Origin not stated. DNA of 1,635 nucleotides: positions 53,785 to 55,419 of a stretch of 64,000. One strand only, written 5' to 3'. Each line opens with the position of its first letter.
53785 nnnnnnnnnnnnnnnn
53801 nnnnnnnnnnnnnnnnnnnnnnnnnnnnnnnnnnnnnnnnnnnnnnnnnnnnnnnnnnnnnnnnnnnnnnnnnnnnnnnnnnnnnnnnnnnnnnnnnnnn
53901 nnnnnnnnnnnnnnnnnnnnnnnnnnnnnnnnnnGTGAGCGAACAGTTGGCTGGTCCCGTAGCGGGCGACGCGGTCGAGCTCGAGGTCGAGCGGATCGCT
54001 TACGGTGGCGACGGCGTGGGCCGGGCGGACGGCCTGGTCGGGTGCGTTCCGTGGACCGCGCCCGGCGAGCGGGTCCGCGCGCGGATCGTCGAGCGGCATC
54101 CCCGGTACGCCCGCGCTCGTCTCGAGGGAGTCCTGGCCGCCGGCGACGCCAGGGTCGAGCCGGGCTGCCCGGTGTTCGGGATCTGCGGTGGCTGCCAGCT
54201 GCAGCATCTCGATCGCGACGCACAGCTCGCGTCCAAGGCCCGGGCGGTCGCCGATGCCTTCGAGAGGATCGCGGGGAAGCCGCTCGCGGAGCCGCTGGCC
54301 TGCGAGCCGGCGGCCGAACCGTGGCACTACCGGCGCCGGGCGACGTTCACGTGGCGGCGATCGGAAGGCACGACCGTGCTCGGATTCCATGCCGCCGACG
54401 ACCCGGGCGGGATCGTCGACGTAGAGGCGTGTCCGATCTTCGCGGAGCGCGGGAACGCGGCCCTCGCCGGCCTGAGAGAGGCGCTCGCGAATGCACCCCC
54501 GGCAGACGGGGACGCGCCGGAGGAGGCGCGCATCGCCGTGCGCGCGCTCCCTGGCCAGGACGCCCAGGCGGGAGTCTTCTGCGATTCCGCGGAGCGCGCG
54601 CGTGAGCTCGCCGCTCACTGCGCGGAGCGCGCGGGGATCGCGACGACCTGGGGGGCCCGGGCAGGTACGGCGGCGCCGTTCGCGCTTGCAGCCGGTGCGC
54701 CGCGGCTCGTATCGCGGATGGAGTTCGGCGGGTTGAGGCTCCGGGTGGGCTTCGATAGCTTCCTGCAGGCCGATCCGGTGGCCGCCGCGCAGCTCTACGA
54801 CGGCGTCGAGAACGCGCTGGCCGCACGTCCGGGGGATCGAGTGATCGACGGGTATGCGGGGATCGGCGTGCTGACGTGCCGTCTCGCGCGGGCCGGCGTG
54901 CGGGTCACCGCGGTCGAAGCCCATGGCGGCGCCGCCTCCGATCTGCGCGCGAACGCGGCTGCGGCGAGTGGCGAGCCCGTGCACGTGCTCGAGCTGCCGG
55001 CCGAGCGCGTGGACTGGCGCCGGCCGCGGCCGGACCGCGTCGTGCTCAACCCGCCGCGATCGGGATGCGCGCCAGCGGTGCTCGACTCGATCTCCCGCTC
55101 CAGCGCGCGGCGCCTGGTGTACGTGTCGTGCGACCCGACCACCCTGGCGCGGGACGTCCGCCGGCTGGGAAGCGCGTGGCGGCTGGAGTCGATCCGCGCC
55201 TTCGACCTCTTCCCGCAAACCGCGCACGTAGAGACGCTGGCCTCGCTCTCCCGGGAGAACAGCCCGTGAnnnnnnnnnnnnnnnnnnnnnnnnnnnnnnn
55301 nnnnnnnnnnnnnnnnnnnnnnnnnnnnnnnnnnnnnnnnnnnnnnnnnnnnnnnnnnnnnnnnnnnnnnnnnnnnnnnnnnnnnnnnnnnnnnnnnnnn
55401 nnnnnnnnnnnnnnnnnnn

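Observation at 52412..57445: Acyl-CoA carboxylase / mutase cluster interrupted by an rRNA methyltransferase, with atypical BCCP and B12-domain-less mutase subunit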

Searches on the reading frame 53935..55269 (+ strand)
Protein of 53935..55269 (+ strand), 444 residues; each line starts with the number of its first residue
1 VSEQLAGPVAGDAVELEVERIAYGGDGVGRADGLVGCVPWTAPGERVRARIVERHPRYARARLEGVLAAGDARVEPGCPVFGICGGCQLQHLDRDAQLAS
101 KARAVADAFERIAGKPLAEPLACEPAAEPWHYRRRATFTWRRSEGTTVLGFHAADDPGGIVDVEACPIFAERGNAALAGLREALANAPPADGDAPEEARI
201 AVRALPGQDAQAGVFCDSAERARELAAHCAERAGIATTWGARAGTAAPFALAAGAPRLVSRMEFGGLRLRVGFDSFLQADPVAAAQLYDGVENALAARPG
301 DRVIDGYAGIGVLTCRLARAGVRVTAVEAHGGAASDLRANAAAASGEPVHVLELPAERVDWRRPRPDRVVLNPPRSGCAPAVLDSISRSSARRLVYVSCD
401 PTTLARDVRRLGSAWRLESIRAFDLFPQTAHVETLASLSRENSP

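Call 8: search_protein_families(library=pfam, proteins=[window:53935-55269:+])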
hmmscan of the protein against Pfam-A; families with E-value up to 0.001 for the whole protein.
window:53935-55269:+ (444 aa): 2 families
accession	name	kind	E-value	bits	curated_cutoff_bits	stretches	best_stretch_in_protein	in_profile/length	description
PF05958.17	tRNA_U5-meth_tr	-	1.8e-13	50.7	23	1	365-439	283-355/357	tRNA (Uracil-5-)-methyltransferase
PF01938.26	TRAM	-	7.5e-07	29.4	21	1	11-63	5-60/61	TRAM domain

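Call 11: search_protein_families(library=ncbifam, proteins=[window:53935-55269:+], max_evalue=0.01)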
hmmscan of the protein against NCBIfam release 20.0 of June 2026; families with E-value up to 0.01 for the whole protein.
window:53935-55269:+ (444 aa): 12 families
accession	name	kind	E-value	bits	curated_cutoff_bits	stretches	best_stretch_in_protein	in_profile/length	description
TIGR00479.1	rumA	equivalog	6.6e-75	252.6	183.55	2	262-433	256-432/432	23S rRNA (uracil(1939)-C(5))-methyltransferase RlmD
NF009639.0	PRK13168.1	equivalog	1e-64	219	458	1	13-440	16-445/446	23S rRNA (uracil(1939)-C(5))-methyltransferase RlmD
NF002910.0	PRK03522.2-3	equivalog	3.3e-37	128.4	558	2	261-440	196-382/383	23S rRNA (uracil(747)-C(5))-methyltransferase RlmC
NF002909.0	PRK03522.2-1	equivalog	2.2e-31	109.4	553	1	261-440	194-373/374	23S rRNA (uracil(747)-C(5))-methyltransferase RlmC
TIGR02085.1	meth_trns_rumB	equivalog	1.7e-23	83.3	429.5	1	264-439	198-373/374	23S rRNA (uracil(747)-C(5))-methyltransferase RlmC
NF002913.0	PRK03522.2-6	equivalog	4.2e-16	59.2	537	1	365-440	266-340/342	23S rRNA (uracil(747)-C(5))-methyltransferase RlmC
TIGR02143.1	trmA_only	equivalog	3.7e-13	49.2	334.65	1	365-439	278-350/352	tRNA (uridine(54)-C5)-methyltransferase TrmA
NF000058.2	Erm41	exception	3.9e-08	33.4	350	1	297-389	29-116/173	23S rRNA (adenine(2058)-N(6))-methyltransferase Erm(41)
NF000468.1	Erm37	exception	1.7e-07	31.5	350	1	291-375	24-102/179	23S rRNA (adenine(2058)-N(6))-methyltransferase Erm(37)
NF053605.1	PyTRAM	equivalog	2.6e-06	27.1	85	1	10-61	4-55/56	TRAM domain-containing RNA chaperone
NF043040.1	corrin_prot_MT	hypoth_equivalog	0.0029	17.1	180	1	287-360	30-103/216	corrinoid protein-associated methyltransferase CpaM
TIGR02469.1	CbiT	equivalog_domain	0.0042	17.4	78.3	1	294-371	14-94/124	precorrin-6Y C5,15-methyltransferase (decarboxylating) subunit CbiT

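Call 12: search_protein_families(library=pfam, proteins=[window:53935-55269:+], max_evalue=10)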
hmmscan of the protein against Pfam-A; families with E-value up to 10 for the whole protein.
window:53935-55269:+ (444 aa): 5 families
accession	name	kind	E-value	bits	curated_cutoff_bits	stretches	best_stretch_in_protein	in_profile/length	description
PF05958.17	tRNA_U5-meth_tr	-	1.8e-13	50.7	23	1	365-439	283-355/357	tRNA (Uracil-5-)-methyltransferase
PF01938.26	TRAM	-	7.5e-07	29.4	21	1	11-63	5-60/61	TRAM domain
PF02475.24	TRM5-TYW2_MTfase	-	0.02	15.3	28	1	296-376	33-115/164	TRM5/TYW2 methyltransferase domain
PF05175.20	MTS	-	0.021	14.9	23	1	295-374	27-107/170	Methyltransferase small domain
PF00398.26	RrnaAD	-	0.027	14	24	1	288-351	19-80/263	Ribosomal RNA adenine dimethylase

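Call 13: find_homologous_proteins(query=window:53935-55269:+, max_evalue=1e-10)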
Query window:53935-55269:+ (444 aa): 2709 proteins with E <= 1e-10 among 8000 candidates; the best 120 are listed.
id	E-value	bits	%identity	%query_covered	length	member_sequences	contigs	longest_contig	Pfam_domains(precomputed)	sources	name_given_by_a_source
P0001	5.9e-284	960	99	100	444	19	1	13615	PF01938.27,PF05958.18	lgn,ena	-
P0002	6.7e-239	812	83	100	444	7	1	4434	PF01938.27,PF05958.18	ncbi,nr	ncbi:MAG TPA: class I SAM-dependent RNA methyltransferase [Gemmatimonadota bacterium]|nr:class I SAM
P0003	8.3e-237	805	84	100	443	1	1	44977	PF01938.27,PF05958.18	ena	-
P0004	1.3e-235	801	84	98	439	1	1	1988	PF01938.27,PF05958.18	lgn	-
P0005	1.0e-233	794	85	97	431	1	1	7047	PF01938.27,PF05958.18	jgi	jgi:23S rRNA (uracil1939-C5)-methyltransferase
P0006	2.1e-233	793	83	100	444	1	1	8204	PF01938.27,PF05958.18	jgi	jgi:23S rRNA (uracil1939-C5)-methyltransferase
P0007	2.2e-232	790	83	98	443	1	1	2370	PF01938.27,PF05958.18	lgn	-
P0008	2.7e-228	777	81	100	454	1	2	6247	PF01938.27,PF05958.18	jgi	jgi:23S rRNA (uracil1939-C5)-methyltransferase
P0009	7.9e-213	726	76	99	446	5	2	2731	PF01938.27,PF05958.18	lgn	-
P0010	3.4e-209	714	76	100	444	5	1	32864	PF01938.27,PF05958.18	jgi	jgi:23S rRNA (uracil1939-C5)-methyltransferase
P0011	2.6e-207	707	76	98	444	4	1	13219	PF01938.27,PF05958.18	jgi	jgi:23S rRNA (uracil1939-C5)-methyltransferase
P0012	7.3e-207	706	75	99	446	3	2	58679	PF01938.27,PF05958.18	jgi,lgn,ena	jgi:23S rRNA (uracil1939-C5)-methyltransferase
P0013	1.6e-206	705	76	98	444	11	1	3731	PF01938.27,PF05958.18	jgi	jgi:23S rRNA (uracil1939-C5)-methyltransferase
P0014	3.0e-206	704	76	99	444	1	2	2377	PF01938.27,PF05958.18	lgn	-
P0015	3.3e-206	704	74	99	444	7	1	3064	PF01938.27,PF05958.18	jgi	jgi:23S rRNA (uracil1939-C5)-methyltransferase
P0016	3.0e-203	694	75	98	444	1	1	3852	PF01938.27,PF05958.18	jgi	jgi:23S rRNA (uracil1939-C5)-methyltransferase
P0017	7.4e-202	690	76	97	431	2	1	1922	PF01938.27,PF05958.18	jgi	jgi:23S rRNA (uracil1939-C5)-methyltransferase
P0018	1.6e-201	688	73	100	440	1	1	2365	PF01938.27,PF05958.18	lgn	-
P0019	1.5e-200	685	71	99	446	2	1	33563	PF21579.5,PF01938.27,PF05958.18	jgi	jgi:23S rRNA (uracil1939-C5)-methyltransferase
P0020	3.3e-200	684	74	99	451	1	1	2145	PF01938.27,PF05958.18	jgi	jgi:23S rRNA (uracil1939-C5)-methyltransferase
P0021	7.7e-200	683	72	98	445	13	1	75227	PF01938.27,PF05958.18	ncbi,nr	ncbi:MAG TPA: class I SAM-dependent RNA methyltransferase [Gemmatimonadota bacterium]|nr:class I SAM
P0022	1.1e-199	682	73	100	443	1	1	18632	PF01938.27,PF05958.18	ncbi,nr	ncbi:MAG TPA: class I SAM-dependent RNA methyltransferase [Gemmatimonadota bacterium]|nr:class I SAM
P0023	1.4e-199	682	72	100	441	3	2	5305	PF01938.27,PF05958.18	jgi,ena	jgi:23S rRNA (uracil1939-C5)-methyltransferase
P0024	3.2e-198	678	72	99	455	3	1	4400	PF01938.27,PF05958.18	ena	-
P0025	1.3e-196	672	73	98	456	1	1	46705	PF01938.27,PF05958.18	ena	-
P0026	2.3e-191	655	70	98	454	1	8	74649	PF01938.27,PF05958.18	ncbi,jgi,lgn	ncbi:MAG TPA: class I SAM-dependent RNA methyltransferase [Gemmatimonadota bacterium]|jgi:23S rRNA (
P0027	2.5e-189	648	81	84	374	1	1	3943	PF05958.18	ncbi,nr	ncbi:MAG TPA: hypothetical protein VJ788_01205, partial [Gemmatimonadota bacterium]|nr:hypothetical 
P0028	8.1e-166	571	64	98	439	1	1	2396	PF21579.5,PF01938.27,PF05958.18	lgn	-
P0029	5.3e-164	565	63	99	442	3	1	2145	PF21579.5,PF01938.27,PF05958.18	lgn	-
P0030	6.8e-164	564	63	98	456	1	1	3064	PF01938.27,PF05958.18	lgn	-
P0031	6.4e-161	555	64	99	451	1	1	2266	PF01938.27,PF05958.18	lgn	-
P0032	4.7e-158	545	60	99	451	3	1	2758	PF21579.5,PF01938.27,PF05958.18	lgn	-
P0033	8.3e-156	538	60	100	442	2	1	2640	PF21579.5,PF01938.27,PF05958.18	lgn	-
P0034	1.5e-155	537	62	97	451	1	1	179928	PF21579.5,PF01938.27,PF05958.18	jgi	jgi:23S rRNA (uracil1939-C5)-methyltransferase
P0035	7.8e-155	535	59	98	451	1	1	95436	PF21579.5,PF01938.27,PF05958.18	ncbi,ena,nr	ncbi:MAG: TRAM domain-containing protein [Gemmatimonadota bacterium]|nr:TRAM domain-containing prote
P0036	6.3e-153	528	60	97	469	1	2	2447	PF21579.5,PF01938.27,PF05958.18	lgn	-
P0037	3.7e-151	522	59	98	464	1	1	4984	PF01938.27,PF05958.18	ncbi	ncbi:MAG: class I SAM-dependent RNA methyltransferase [Gemmatimonadota bacterium]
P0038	2.5e-150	520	58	97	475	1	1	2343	PF01938.27,PF05958.18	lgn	-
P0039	1.4e-149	517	60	97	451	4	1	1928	PF21579.5,PF01938.27,PF05958.18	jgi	jgi:23S rRNA (uracil1939-C5)-methyltransferase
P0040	1.9e-148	514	58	97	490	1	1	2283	PF01938.27,PF05958.18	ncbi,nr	ncbi:MAG TPA: TRAM domain-containing protein [Gemmatimonadota bacterium]|nr:TRAM domain-containing p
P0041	2.5e-147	510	58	97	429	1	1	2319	PF21579.5,PF01938.27,PF05958.18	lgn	-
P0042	1.9e-146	507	59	97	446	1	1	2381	PF21579.5,PF01938.27,PF05958.18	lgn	-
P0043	2.6e-146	506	59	98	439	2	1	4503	PF05175.21,PF21579.5,PF01938.27,PF05958.18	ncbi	-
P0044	8.7e-146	505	57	97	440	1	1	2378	PF01938.27,PF05958.18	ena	-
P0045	2.1e-145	503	59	99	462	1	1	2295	PF21579.5,PF01938.27,PF05958.18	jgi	jgi:23S rRNA (uracil1939-C5)-methyltransferase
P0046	4.5e-144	499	59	98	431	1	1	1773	PF05175.21,PF21579.5,PF01938.27,PF05958.18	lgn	-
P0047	6.6e-144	499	57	97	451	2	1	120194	PF01938.27,PF05958.18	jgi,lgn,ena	-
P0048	1.2e-143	498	55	98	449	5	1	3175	PF01938.27,PF05958.18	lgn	-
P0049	2.0e-143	497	58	99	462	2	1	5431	PF21579.5,PF01938.27,PF05958.18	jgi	jgi:23S rRNA (uracil1939-C5)-methyltransferase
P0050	3.9e-143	496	58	97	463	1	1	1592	PF21579.5,PF01938.27,PF05958.18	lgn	-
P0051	1.1e-142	495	57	97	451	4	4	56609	PF01938.27,PF05958.18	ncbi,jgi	jgi:23S rRNA (uracil1939-C5)-methyltransferase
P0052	1.2e-141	491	56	97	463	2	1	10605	PF21579.5,PF01938.27,PF05958.18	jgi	jgi:23S rRNA (uracil1939-C5)-methyltransferase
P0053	2.7e-141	490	54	99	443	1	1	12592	PF01938.27,PF05958.18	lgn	-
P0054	4.4e-141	489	59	96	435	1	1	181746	PF21579.5,PF05958.18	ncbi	-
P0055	1.0e-140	488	56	96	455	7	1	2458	PF01938.27,PF05958.18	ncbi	-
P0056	1.2e-140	488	56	97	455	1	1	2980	PF21579.5,PF01938.27,PF05958.18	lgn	-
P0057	6.0e-140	485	56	96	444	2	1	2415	PF01938.27,PF05958.18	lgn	-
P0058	1.1e-139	485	56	97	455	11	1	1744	PF01938.27,PF05958.18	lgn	-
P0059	3.2e-139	483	57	97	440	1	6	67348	PF01938.27,PF05958.18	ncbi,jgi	jgi:23S rRNA (uracil1939-C5)-methyltransferase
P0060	3.5e-138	480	55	96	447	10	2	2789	PF01938.27,PF05958.18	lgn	-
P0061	2.2e-136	474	56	96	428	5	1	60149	PF03602.22,PF21579.5,PF01938.27,PF05958.18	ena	-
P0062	4.3e-136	473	56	96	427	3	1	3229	PF01938.27,PF05958.18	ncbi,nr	ncbi:MAG TPA: TRAM domain-containing protein, partial [Gemmatimonadota bacterium]|nr:TRAM domain-con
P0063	7.8e-136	472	56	98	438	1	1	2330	PF21579.5,PF01938.27,PF05958.18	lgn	-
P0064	1.3e-135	471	56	98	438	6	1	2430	PF01938.27,PF05958.18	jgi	-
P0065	2.4e-135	470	56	97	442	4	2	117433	PF21579.5,PF01938.27,PF05958.18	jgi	jgi:23S rRNA (uracil1939-C5)-methyltransferase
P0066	3.2e-134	467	55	98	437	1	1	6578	PF01938.27,PF05958.18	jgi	jgi:23S rRNA (uracil1939-C5)-methyltransferase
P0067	3.7e-134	466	56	98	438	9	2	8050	PF05175.21,PF03602.22,PF21579.5,PF01938.27,PF05958.18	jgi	jgi:23S rRNA (uracil1939-C5)-methyltransferase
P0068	3.9e-133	463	55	98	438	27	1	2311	PF21579.5,PF01938.27,PF05958.18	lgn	-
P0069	5.8e-133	462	55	98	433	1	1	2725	PF21579.5,PF01938.27,PF05958.18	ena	-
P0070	6.0e-132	459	56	96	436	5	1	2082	PF01938.27,PF05958.18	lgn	-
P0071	4.6e-131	456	55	97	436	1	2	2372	PF21579.5,PF01938.27,PF05958.18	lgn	-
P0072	2.9e-124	434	56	89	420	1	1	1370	PF05958.18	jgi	jgi:23S rRNA (uracil1939-C5)-methyltransferase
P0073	6.2e-117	410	90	48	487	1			PF01938.27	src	-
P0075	7.6e-105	370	57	76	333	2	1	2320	PF05175.21,PF05958.18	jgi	jgi:23S rRNA (uracil1939-C5)-methyltransferase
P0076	3.0e-100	355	76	50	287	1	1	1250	PF05958.18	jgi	jgi:23S rRNA (uracil1939-C5)-methyltransferase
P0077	5.4e-72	262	38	99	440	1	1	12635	PF13649.13,PF01938.27,PF05958.18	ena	-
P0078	7.4e-72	261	39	96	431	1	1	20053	PF05175.21,PF13649.13,PF05958.18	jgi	-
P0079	8.1e-72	261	40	96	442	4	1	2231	PF01938.27,PF05958.18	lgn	-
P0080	3.4e-71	259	37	98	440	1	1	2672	PF13847.13,PF13649.13,PF01938.27,PF05958.18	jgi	jgi:23S rRNA (uracil1939-C5)-methyltransferase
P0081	4.1e-70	255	42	99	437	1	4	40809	PF01938.27,PF05958.18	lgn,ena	-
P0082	2.2e-69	253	37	96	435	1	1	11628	PF13847.13,PF05175.21,PF13649.13,PF01938.27,PF05958.18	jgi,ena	-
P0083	2.4e-69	253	38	96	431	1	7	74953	PF13649.13,PF05958.18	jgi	jgi:23S rRNA (uracil1939-C5)-methyltransferase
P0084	5.6e-69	252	43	97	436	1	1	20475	PF01938.27,PF05958.18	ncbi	-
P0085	3.0e-68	249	39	95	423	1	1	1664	PF13847.13,PF05175.21,PF13649.13,PF05958.18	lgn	-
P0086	3.4e-68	249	38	95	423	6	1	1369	PF13649.13,PF01938.27,PF05958.18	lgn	-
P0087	5.3e-68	248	38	96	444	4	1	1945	PF05175.21,PF13649.13,PF05958.18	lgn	-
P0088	7.8e-68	248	38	97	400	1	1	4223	PF03602.22,PF13649.13,PF02475.24,PF09445.17,PF01938.27,PF05958.18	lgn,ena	-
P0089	1.2e-67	247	38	97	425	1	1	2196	PF05175.21,PF13649.13,PF01938.27,PF05958.18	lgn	-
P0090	1.3e-67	247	38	99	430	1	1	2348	PF13847.13,PF13649.13,PF01938.27,PF05958.18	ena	-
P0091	1.7e-67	247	40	97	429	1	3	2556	PF01938.27,PF05958.18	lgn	-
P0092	3.1e-67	246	38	96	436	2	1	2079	PF13847.13,PF05175.21,PF13649.13,PF01938.27,PF05958.18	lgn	-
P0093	4.2e-67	245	40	96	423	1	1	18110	PF01938.27,PF05958.18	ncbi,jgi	-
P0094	4.7e-67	245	42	97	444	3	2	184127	PF01938.27,PF05958.18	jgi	-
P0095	5.7e-67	245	37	99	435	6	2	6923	PF13847.13,PF05175.21,PF13649.13,PF01938.27,PF05958.18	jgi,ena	-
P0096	5.7e-67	245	39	96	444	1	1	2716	PF13847.13,PF13649.13,PF01938.27,PF05958.18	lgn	-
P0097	1.3e-66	244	41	92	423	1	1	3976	PF01938.27,PF05958.18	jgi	jgi:23S rRNA (uracil1939-C5)-methyltransferase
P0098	1.3e-66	244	36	96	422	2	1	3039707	PF13847.13,PF05175.21,PF13649.13,PF01938.27,PF05958.18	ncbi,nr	ncbi:MAG: class I SAM-dependent RNA methyltransferase [Gemmatimonadota bacterium]|nr:MAG: class I SA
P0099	1.8e-66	243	37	96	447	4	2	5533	PF13847.13,PF01938.27,PF05958.18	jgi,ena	-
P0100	2.2e-66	243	40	96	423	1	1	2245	PF01938.27,PF05958.18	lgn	-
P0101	2.3e-66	243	37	96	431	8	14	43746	PF13847.13,PF21579.5,PF01938.27,PF05958.18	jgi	jgi:23S rRNA (uracil1939-C5)-methyltransferase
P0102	2.9e-66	243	37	96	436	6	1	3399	PF13847.13,PF05175.21,PF13649.13,PF01938.27,PF05958.18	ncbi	-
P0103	4.4e-66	242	38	96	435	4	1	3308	PF05175.21,PF13649.13,PF05958.18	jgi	jgi:23S rRNA (uracil1939-C5)-methyltransferase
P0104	4.7e-66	242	40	92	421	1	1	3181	PF13649.13,PF01938.27,PF05958.18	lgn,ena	-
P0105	6.5e-66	242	36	97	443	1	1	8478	PF13847.13,PF13649.13,PF01938.27,PF05958.18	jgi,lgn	jgi:23S rRNA (uracil1939-C5)-methyltransferase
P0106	1.0e-65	241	37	94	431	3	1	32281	PF13847.13,PF05175.21,PF13649.13,PF05958.18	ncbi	-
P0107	1.1e-65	241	38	96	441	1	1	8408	PF13847.13,PF05175.21,PF13649.13,PF01938.27,PF05958.18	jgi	jgi:23S rRNA (uracil1939-C5)-methyltransferase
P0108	1.6e-65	240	41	97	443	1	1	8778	PF21579.5,PF01938.27,PF05958.18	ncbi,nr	ncbi:MAG: class I SAM-dependent RNA methyltransferase [Gemmatimonadetes bacterium]|nr:MAG: class I S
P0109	2.2e-65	240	37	96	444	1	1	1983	PF05175.21,PF13649.13,PF05958.18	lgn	-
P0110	2.2e-65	240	40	96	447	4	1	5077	PF13649.13,PF01938.27,PF05958.18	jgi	jgi:23S rRNA (uracil1939-C5)-methyltransferase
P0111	2.5e-65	240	39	92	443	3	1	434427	PF13649.13,PF01938.27,PF05958.18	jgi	jgi:23S rRNA (uracil1939-C5)-methyltransferase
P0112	4.6e-65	239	39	92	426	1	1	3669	PF05175.21,PF13649.13,PF01938.27,PF05958.18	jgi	-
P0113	5.1e-65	239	37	96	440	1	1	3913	PF05175.21,PF13649.13,PF05958.18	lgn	-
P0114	7.6e-65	238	39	95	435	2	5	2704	PF05175.21,PF13649.13,PF01938.27,PF05958.18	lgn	-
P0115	8.3e-65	238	40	97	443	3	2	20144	PF01938.27,PF05958.18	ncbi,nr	ncbi:MAG: TRAM domain-containing protein [Gemmatimonadetes bacterium]|nr:TRAM domain-containing prot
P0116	9.3e-65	238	40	96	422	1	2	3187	PF01938.27,PF05958.18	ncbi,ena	-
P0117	1.4e-64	237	41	95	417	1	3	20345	PF01938.27,PF05958.18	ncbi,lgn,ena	-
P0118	2.0e-64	237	36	96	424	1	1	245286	PF01938.27,PF05958.18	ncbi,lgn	-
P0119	2.1e-64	237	35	97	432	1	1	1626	PF13847.13,PF05175.21,PF03602.22,PF13649.13,PF09445.17,PF21579.5,PF01938.27,PF08241.19,PF05958.18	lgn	-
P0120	2.1e-64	237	37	95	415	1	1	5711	PF05175.21,PF13649.13,PF05958.18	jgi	-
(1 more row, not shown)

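Call 14: find_encoding_contigs(protein=P0021, flank=8000, max_places=1)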
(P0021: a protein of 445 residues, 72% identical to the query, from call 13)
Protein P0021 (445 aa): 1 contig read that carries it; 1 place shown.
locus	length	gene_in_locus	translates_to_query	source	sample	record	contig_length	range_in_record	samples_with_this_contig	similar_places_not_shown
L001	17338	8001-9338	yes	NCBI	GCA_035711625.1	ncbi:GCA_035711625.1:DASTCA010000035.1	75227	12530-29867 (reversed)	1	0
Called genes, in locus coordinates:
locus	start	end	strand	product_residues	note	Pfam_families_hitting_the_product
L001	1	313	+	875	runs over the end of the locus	PF00246:Peptidase_M14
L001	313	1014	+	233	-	PF02224:Cytidylate_kin, PF13189:Cytidylate_kin2, PF13238:AAA_18 (faint)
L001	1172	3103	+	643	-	PF00575:S1 (weak), PF13509:S1_2 (faint), PF00575:S1, PF23459:S1_RRP5 (weak), PF00575:S1, PF21710:Spt6_S1 (weak), PF23459:S1_RRP5 (weak), PF00575:S1, +1 more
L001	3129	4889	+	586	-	PF07719:TPR_2 (faint), PF09976:TPR_21 (weak), PF13371:TPR_9 (faint), PF13432:TPR_16 (faint), PF13525:YfiO (weak), PF00515:TPR_1 (faint), PF13458:Peripla_BP_6, PF01094:ANF_receptor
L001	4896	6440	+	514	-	PF01039:Carboxyl_trans, PF03255:ACCA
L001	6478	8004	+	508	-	PF00289:Biotin_carb_N, PF02222:ATP-grasp (weak), PF02786:CPSase_L_D2, PF07478:Dala_Dala_lig_C, PF02785:Biotin_carb_C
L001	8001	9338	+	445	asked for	PF01938:TRAM, PF05958:tRNA_U5-meth_tr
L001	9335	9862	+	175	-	PF25919:BSH_CusB (faint), PF00364:Biotin_lipoyl, PF25917:BSH_RND (weak), PF25973:BSH_CzcB (faint)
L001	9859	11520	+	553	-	PF01642:MM_CoA_mutase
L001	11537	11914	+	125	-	PF09723:Zn_ribbon_8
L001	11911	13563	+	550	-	PF03485:Arg_tRNA_synt_N, PF00750:tRNA-synt_1d, PF05746:DALR_1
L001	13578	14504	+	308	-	PF00294:PfkB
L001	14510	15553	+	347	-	PF00586:AIRS, PF02769:AIRS_C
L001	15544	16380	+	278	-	-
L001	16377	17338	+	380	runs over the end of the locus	PF00383:dCMP_cyt_deam_1, PF14437:MafB19-deam (weak), PF01872:RibD_C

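Call 15: find_encoding_contigs(protein=P0034, flank=8000, max_places=1)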
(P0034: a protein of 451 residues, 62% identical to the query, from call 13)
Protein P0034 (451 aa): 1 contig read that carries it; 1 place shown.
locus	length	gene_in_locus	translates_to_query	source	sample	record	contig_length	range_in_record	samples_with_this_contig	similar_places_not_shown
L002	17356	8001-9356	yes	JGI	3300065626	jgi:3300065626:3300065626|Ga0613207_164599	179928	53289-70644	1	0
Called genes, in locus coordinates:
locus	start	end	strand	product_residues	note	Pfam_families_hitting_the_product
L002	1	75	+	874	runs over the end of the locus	PF00246:Peptidase_M14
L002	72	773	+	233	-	PF02224:Cytidylate_kin, PF13189:Cytidylate_kin2 (weak)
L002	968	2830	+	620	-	PF17092:PCB_OB (faint), PF21710:Spt6_S1 (faint), PF00575:S1, PF00575:S1, PF23459:S1_RRP5, PF00575:S1, PF23459:S1_RRP5 (weak), PF00575:S1, +1 more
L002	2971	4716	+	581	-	PF13371:TPR_9 (faint), PF00515:TPR_1 (faint), PF07719:TPR_2 (faint), PF13174:TPR_6 (faint), PF13432:TPR_16, PF13525:YfiO, PF13458:Peripla_BP_6, PF01094:ANF_receptor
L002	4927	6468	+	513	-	PF01039:Carboxyl_trans, PF03255:ACCA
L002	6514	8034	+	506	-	PF00289:Biotin_carb_N, PF02786:CPSase_L_D2, PF02222:ATP-grasp, PF07478:Dala_Dala_lig_C, PF02785:Biotin_carb_C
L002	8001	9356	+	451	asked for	PF01938:TRAM, PF21579:PabTrmU54_TRAM_dom (weak), PF05958:tRNA_U5-meth_tr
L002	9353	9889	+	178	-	PF25917:BSH_RND (faint), PF00364:Biotin_lipoyl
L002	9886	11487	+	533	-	PF01642:MM_CoA_mutase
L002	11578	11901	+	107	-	PF09723:Zn_ribbon_8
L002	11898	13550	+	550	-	PF03485:Arg_tRNA_synt_N, PF00750:tRNA-synt_1d, PF05746:DALR_1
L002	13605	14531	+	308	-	PF00294:PfkB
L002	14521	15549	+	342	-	PF00586:AIRS, PF02769:AIRS_C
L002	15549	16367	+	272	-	-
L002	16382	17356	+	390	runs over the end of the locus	PF00383:dCMP_cyt_deam_1, PF14437:MafB19-deam (weak), PF01872:RibD_C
